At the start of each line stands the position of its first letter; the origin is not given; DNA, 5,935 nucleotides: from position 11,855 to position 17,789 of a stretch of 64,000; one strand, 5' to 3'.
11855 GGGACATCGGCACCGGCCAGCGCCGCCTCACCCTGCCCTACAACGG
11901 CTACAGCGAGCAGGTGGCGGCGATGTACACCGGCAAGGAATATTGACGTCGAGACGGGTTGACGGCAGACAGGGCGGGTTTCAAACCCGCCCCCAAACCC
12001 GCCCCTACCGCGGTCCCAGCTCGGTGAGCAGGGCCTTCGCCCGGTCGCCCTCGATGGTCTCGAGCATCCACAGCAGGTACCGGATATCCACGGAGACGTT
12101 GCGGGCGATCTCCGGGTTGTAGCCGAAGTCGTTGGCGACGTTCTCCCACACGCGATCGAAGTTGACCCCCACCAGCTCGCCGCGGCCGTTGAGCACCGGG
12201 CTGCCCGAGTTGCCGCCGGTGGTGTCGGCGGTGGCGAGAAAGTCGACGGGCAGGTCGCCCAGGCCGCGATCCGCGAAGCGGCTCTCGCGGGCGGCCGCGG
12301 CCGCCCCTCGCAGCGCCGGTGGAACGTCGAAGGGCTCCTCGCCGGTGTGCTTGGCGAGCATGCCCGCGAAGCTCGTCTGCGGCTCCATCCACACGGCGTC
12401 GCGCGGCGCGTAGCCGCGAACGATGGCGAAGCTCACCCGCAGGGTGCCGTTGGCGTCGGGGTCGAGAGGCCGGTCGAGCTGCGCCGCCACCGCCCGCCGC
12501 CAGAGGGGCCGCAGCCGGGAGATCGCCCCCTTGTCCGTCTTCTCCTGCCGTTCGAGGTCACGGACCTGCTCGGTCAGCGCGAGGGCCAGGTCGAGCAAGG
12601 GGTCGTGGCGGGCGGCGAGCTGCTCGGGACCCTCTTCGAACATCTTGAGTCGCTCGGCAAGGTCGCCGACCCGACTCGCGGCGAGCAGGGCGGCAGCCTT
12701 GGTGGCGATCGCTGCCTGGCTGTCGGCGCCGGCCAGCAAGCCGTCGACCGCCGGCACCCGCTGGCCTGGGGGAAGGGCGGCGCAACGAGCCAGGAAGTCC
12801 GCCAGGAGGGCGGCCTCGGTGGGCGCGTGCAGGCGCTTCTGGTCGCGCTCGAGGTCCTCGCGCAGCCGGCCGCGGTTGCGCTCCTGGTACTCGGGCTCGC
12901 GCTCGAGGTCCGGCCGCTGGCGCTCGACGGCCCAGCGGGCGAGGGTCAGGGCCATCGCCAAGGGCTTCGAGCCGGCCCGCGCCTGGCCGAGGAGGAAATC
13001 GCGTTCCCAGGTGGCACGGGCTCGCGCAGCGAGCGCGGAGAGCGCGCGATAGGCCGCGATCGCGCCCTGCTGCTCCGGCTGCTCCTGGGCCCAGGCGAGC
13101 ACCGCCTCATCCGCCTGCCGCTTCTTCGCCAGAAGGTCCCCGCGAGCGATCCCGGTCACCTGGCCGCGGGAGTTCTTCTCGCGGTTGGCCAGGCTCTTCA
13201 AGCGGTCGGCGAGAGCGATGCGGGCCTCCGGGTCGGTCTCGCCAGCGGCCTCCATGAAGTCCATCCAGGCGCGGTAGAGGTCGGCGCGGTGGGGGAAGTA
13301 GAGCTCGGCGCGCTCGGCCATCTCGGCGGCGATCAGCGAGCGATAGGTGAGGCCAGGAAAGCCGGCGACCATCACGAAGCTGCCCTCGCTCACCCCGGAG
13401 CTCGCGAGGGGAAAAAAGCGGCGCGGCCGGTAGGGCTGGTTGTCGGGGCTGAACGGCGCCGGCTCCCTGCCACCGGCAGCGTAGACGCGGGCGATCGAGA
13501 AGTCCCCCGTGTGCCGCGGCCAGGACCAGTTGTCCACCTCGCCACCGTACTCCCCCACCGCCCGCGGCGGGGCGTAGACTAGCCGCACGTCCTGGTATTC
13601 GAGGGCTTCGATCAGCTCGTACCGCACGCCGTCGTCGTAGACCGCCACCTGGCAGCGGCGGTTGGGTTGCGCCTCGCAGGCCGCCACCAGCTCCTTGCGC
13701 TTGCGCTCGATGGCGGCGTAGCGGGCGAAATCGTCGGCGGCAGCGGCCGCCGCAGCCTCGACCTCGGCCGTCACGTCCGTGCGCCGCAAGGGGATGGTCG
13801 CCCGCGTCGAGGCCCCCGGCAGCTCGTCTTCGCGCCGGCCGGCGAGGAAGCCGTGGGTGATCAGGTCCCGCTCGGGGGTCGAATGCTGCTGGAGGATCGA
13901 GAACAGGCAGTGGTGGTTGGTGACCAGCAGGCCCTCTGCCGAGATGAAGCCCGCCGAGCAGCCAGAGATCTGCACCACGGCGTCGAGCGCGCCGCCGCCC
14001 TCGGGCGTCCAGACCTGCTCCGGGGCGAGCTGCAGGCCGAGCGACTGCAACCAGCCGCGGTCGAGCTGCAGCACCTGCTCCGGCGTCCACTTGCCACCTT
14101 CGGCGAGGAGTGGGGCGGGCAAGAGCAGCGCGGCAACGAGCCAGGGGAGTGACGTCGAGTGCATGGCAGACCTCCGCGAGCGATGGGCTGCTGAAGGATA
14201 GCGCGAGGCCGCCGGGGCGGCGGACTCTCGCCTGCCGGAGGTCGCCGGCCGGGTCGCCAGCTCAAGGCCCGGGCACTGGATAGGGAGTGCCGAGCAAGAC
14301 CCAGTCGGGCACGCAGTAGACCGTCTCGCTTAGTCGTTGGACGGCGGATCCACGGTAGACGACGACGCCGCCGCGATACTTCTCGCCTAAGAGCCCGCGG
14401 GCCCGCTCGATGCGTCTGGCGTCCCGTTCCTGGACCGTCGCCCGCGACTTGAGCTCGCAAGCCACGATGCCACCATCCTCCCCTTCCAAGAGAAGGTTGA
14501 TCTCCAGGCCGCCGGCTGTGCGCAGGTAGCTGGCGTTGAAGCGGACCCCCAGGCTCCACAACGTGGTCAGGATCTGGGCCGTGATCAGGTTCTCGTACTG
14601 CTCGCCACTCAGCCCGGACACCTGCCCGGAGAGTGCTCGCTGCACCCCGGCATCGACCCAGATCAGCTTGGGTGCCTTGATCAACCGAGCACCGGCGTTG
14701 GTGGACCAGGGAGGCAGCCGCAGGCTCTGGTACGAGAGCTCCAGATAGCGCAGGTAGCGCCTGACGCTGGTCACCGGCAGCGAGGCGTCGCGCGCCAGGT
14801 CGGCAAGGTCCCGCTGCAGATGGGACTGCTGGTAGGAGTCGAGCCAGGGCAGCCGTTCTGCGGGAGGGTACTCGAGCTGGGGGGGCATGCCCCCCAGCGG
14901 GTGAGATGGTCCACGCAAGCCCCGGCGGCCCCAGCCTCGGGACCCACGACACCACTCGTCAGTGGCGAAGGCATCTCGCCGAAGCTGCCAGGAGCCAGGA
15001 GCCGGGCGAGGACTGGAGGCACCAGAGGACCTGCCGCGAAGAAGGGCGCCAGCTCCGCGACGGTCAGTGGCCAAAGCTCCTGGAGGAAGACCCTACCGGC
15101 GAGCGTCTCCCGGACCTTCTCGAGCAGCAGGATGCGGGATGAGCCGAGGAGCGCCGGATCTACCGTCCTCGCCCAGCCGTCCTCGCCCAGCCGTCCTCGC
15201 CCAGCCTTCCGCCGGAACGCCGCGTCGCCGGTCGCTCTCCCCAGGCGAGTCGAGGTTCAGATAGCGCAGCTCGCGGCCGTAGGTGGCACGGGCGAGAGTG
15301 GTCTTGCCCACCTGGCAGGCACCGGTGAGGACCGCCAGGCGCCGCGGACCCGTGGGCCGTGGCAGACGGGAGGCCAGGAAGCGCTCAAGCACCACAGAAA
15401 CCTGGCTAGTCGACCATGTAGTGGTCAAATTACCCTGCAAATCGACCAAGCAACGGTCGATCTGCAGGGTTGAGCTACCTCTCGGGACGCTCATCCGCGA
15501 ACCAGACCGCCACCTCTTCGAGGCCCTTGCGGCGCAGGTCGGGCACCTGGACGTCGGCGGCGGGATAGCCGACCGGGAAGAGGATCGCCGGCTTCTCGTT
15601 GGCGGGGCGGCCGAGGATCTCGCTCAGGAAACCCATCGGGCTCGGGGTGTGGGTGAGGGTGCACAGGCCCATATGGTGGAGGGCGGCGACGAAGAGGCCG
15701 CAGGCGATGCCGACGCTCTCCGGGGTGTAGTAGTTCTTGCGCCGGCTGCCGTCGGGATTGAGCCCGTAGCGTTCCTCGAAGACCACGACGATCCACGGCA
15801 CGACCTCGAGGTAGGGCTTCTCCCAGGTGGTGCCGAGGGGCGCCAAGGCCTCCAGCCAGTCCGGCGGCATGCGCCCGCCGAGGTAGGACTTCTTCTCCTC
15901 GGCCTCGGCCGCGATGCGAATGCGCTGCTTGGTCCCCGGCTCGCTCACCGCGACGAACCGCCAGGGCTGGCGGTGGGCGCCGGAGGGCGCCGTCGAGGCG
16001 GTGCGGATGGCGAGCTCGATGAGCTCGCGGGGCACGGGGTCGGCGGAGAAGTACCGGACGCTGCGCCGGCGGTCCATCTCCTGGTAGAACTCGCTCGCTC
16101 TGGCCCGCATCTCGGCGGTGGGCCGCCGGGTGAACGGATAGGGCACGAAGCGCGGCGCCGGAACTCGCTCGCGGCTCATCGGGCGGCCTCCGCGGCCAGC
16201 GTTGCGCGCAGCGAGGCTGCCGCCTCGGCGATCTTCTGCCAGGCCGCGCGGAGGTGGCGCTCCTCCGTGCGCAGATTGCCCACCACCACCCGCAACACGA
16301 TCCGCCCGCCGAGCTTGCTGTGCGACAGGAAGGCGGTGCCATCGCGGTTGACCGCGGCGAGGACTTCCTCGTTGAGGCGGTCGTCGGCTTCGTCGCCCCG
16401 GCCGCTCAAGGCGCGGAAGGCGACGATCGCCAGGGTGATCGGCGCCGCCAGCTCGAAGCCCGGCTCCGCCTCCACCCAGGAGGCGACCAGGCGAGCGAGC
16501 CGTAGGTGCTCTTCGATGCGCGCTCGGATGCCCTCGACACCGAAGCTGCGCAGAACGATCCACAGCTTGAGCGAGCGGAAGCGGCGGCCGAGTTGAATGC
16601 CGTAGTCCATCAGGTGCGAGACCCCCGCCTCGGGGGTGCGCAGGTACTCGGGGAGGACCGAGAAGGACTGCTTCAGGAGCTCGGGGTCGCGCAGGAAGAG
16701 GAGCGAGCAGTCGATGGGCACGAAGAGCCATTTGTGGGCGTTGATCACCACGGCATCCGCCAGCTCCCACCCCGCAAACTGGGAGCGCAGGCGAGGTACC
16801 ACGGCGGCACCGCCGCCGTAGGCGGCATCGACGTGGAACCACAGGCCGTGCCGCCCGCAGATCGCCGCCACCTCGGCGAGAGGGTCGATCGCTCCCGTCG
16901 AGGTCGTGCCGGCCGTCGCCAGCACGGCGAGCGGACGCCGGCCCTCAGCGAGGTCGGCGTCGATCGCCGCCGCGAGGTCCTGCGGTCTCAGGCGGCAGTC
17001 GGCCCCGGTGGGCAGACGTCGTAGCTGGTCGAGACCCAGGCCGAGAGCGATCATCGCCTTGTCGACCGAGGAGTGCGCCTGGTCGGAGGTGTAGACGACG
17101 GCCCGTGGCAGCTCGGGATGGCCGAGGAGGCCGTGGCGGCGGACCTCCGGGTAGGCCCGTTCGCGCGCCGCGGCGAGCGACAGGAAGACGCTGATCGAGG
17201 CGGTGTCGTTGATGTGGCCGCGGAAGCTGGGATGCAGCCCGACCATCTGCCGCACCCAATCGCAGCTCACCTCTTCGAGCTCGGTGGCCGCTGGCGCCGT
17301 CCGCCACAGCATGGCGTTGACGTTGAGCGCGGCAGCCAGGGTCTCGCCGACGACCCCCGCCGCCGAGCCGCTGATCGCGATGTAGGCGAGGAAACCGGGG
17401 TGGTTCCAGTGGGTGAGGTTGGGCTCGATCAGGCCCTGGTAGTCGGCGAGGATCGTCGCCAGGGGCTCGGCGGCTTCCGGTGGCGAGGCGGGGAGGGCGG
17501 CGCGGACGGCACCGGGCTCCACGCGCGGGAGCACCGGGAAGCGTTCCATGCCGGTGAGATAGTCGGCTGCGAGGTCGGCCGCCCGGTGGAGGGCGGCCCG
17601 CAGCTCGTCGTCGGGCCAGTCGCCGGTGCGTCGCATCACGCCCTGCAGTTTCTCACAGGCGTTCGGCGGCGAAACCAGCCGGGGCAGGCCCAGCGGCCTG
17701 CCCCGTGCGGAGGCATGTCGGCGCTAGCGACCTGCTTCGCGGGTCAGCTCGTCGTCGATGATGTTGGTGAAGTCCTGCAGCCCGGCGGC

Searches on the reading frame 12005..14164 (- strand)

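Call 91: search_protein_families(library=pfam, proteins=[window:12005-14164:-], max_evalue=0.0001)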
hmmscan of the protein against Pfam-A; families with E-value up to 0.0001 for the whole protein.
window:12005-14164:- (719 aa): 2 families
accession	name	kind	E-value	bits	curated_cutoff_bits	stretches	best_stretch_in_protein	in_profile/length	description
PF10459.15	Peptidase_S46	-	1.3e-195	652.6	22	1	21-717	1-697/698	Peptidase S46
PF13365.12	Trypsin_2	-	3.8e-09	37.9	27.6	0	642-667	119-144/144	Trypsin-like peptidase domain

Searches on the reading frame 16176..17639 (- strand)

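Call 91: search_protein_families(library=pfam, proteins=[window:16176-17639:-], max_evalue=0.0001)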
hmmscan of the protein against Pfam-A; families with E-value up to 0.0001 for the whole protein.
window:16176-17639:- (487 aa): 2 families
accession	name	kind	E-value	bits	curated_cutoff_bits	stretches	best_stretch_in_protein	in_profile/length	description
PF00282.25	Pyridoxal_deC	-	1.6e-92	310.6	27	1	42-410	1-374/375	Pyridoxal-dependent decarboxylase conserved domain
PF01212.27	Beta_elim_lyase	-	2.7e-07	30.7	27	1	182-355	74-231/288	Beta-eliminating lyase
